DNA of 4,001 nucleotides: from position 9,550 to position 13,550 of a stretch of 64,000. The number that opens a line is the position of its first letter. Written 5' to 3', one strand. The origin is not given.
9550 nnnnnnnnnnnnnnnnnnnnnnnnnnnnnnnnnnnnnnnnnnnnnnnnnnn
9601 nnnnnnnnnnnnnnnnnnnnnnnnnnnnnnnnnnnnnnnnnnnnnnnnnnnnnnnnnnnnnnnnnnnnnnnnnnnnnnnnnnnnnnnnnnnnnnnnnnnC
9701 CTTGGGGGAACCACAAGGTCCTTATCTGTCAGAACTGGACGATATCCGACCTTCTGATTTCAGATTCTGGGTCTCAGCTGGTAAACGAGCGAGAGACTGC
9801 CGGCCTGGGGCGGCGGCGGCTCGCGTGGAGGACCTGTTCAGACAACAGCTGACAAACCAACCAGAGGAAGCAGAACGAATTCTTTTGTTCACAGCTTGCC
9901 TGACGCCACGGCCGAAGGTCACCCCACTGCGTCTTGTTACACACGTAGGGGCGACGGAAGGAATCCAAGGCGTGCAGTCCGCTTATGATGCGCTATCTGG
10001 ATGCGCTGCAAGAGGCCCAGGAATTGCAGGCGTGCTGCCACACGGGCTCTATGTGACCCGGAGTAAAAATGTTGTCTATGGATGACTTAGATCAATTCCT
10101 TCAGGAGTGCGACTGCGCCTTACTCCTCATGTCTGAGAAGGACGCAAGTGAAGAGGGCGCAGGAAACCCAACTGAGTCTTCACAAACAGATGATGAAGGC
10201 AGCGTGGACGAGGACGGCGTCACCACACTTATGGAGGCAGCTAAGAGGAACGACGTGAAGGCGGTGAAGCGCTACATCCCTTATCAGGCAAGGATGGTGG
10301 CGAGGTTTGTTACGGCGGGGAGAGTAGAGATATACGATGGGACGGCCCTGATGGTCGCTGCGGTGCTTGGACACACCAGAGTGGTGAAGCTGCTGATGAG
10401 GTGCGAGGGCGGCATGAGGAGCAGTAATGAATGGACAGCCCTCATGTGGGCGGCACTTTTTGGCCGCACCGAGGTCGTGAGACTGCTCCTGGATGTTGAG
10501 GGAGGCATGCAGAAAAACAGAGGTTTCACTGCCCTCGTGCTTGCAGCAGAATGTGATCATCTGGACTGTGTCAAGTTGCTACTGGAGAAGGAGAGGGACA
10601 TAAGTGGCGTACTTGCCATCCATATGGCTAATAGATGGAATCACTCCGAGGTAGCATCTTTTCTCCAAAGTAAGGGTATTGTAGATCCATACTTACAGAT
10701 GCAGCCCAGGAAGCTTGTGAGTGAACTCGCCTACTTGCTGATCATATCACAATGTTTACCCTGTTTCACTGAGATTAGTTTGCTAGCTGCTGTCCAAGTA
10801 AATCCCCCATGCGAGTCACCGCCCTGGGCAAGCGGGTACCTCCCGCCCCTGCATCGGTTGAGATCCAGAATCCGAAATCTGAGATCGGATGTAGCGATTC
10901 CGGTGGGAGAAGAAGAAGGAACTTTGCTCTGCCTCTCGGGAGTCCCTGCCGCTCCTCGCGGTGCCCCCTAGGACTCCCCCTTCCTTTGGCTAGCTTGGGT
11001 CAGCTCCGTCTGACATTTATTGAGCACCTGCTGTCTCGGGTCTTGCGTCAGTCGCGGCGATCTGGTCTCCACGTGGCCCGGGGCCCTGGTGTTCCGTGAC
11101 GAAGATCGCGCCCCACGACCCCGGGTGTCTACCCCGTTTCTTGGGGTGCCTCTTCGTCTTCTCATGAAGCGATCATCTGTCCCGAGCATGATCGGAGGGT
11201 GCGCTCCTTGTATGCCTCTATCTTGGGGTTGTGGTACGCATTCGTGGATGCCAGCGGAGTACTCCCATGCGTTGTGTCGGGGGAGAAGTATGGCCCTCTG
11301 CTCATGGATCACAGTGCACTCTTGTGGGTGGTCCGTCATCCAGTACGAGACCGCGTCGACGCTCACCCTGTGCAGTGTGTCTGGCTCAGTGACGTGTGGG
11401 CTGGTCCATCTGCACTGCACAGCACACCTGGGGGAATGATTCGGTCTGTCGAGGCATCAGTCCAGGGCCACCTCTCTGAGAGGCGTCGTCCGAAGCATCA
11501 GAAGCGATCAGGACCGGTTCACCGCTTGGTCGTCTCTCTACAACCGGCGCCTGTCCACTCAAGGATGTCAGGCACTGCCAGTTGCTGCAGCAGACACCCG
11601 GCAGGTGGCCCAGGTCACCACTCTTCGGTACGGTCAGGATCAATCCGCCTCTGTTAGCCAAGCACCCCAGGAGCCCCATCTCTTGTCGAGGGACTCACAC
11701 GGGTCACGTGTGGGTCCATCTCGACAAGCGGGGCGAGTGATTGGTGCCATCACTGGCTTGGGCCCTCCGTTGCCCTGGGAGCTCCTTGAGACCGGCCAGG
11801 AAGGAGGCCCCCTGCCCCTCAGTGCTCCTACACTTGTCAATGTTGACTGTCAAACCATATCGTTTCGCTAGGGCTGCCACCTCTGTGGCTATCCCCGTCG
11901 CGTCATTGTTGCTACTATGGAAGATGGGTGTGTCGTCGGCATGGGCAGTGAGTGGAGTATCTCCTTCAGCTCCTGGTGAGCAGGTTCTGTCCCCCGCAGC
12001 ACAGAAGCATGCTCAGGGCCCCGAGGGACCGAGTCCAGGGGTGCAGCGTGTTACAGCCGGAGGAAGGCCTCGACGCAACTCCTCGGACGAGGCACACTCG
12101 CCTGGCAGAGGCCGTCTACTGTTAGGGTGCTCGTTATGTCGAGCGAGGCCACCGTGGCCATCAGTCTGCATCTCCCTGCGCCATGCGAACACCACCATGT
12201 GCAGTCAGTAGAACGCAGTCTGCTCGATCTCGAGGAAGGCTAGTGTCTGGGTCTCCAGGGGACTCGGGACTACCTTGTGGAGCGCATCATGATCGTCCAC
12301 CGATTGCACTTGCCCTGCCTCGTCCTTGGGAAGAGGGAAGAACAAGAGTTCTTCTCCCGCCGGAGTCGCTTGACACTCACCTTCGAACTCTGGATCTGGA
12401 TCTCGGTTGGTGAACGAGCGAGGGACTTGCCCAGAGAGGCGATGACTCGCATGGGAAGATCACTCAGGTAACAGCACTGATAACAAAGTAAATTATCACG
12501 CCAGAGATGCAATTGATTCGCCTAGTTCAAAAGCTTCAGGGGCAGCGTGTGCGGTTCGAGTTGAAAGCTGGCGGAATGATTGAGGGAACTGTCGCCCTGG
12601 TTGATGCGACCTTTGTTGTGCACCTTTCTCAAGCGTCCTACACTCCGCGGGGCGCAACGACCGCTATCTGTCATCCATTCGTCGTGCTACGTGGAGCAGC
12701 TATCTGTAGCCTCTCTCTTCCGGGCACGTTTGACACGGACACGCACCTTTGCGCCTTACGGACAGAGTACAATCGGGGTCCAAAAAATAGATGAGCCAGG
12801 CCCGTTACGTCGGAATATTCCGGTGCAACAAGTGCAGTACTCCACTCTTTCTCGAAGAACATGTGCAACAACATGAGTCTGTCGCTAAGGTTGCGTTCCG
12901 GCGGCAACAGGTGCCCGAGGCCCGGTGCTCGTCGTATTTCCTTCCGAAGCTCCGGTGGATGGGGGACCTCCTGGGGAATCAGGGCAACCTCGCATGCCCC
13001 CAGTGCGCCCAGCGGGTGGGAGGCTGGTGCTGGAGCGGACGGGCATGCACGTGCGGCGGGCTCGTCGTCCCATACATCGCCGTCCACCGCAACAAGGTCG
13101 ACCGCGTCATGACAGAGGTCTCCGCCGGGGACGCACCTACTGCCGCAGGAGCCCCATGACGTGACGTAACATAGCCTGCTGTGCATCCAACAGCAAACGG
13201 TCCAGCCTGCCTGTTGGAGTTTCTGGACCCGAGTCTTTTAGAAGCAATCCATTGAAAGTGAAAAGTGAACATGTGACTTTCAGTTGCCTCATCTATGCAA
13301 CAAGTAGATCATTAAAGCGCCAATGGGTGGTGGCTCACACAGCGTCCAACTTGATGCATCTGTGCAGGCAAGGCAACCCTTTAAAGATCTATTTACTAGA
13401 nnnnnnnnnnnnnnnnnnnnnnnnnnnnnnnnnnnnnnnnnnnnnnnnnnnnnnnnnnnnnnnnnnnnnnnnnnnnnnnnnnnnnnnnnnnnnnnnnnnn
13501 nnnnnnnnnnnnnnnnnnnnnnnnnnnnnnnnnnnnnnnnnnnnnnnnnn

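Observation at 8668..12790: Apparently disrupted Nek-ankyrin locus followed by a 1.8-kb GC-rich stretch without any long ORF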

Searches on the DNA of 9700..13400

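Call 6: search_rna_families(source=window, start=9700, end=13400, threshold=evalue, max_evalue=1)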
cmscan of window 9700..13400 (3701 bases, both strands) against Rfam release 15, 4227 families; matches with E-value up to 1: 0.
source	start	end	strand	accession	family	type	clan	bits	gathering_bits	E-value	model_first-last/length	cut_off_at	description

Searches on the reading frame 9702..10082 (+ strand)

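Call 76: search_protein_families(library=pfam, proteins=[P0056], max_evalue=0.01)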
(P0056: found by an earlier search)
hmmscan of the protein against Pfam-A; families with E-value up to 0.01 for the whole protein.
P0056 (300 aa): 6 families
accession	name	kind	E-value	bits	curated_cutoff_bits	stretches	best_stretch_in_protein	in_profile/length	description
PF12796.13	Ank_2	-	3.3e-51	172.2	27.3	4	94-178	1-86/90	Ankyrin repeats (3 copies)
PF00023.36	Ank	-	3.9e-23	80.7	21.1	2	152-174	2-24/33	Ankyrin repeat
PF13606.12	Ank_3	-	4.1e-17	60.7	22.3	1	121-142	2-23/30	Ankyrin repeat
PF13857.12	Ank_5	-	5e-14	52.7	27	1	148-183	12-52/56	Ankyrin repeats (many copies)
PF13637.12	Ank_4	-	8.4e-14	51.8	22.7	2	94-141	1-50/50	Ankyrin repeats (many copies)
PF24521.3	Ank_KRIT1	-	2.4e-05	24.5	80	0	49-142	17-106/149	KRIT1 ankyrin-repeats domain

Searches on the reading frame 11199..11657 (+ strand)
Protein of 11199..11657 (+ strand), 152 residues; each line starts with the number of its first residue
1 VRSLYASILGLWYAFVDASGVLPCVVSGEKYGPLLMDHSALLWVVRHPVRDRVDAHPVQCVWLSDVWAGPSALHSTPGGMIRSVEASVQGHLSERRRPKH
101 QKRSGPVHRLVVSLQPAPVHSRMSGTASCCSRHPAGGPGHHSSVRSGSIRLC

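Call 4: search_protein_families(library=pfam, proteins=[window:11199-11657:+], max_evalue=0.1)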
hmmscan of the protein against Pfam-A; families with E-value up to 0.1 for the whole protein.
window:11199-11657:+ (152 aa): 1 family
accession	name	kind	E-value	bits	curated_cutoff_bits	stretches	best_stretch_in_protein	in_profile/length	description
PF19563.4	DUF6085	-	0.093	13.1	27.1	0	43-85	60-100/115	Family of unknown function (DUF6085)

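Call 76: search_protein_families(library=pfam, proteins=[P0056], max_evalue=0.01)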
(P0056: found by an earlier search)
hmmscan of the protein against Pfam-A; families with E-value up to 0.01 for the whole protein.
P0056 (300 aa): 6 families
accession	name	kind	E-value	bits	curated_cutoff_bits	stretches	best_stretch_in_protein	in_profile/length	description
PF12796.13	Ank_2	-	3.3e-51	172.2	27.3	4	94-178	1-86/90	Ankyrin repeats (3 copies)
PF00023.36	Ank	-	3.9e-23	80.7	21.1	2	152-174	2-24/33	Ankyrin repeat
PF13606.12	Ank_3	-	4.1e-17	60.7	22.3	1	121-142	2-23/30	Ankyrin repeat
PF13857.12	Ank_5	-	5e-14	52.7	27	1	148-183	12-52/56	Ankyrin repeats (many copies)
PF13637.12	Ank_4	-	8.4e-14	51.8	22.7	2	94-141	1-50/50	Ankyrin repeats (many copies)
PF24521.3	Ank_KRIT1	-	2.4e-05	24.5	80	0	49-142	17-106/149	KRIT1 ankyrin-repeats domain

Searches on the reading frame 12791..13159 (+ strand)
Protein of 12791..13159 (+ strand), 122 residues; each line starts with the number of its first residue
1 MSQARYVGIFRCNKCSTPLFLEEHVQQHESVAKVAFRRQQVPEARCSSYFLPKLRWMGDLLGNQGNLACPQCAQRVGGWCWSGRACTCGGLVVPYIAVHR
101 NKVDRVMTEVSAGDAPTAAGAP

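Call 4: search_protein_families(library=pfam, proteins=[window:12791-13159:+], max_evalue=0.1)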
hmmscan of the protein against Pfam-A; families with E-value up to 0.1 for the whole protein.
window:12791-13159:+ (122 aa): 2 families
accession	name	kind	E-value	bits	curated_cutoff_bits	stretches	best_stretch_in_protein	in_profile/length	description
PF25164.1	CoiA_N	-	0.039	13.9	26.3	0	63-76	14-27/50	Competence protein CoiA, N-terminal domain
PF09082.15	DUF1922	-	0.063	13.9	30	0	9-30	4-24/56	Domain of unknown function (DUF1922)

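Call 76: search_protein_families(library=pfam, proteins=[P0056], max_evalue=0.01)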
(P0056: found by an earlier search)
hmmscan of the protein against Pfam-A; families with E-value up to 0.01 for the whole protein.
P0056 (300 aa): 6 families
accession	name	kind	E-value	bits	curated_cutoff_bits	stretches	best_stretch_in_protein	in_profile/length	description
PF12796.13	Ank_2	-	3.3e-51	172.2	27.3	4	94-178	1-86/90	Ankyrin repeats (3 copies)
PF00023.36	Ank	-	3.9e-23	80.7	21.1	2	152-174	2-24/33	Ankyrin repeat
PF13606.12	Ank_3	-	4.1e-17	60.7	22.3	1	121-142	2-23/30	Ankyrin repeat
PF13857.12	Ank_5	-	5e-14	52.7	27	1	148-183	12-52/56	Ankyrin repeats (many copies)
PF13637.12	Ank_4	-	8.4e-14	51.8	22.7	2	94-141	1-50/50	Ankyrin repeats (many copies)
PF24521.3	Ank_KRIT1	-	2.4e-05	24.5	80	0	49-142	17-106/149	KRIT1 ankyrin-repeats domain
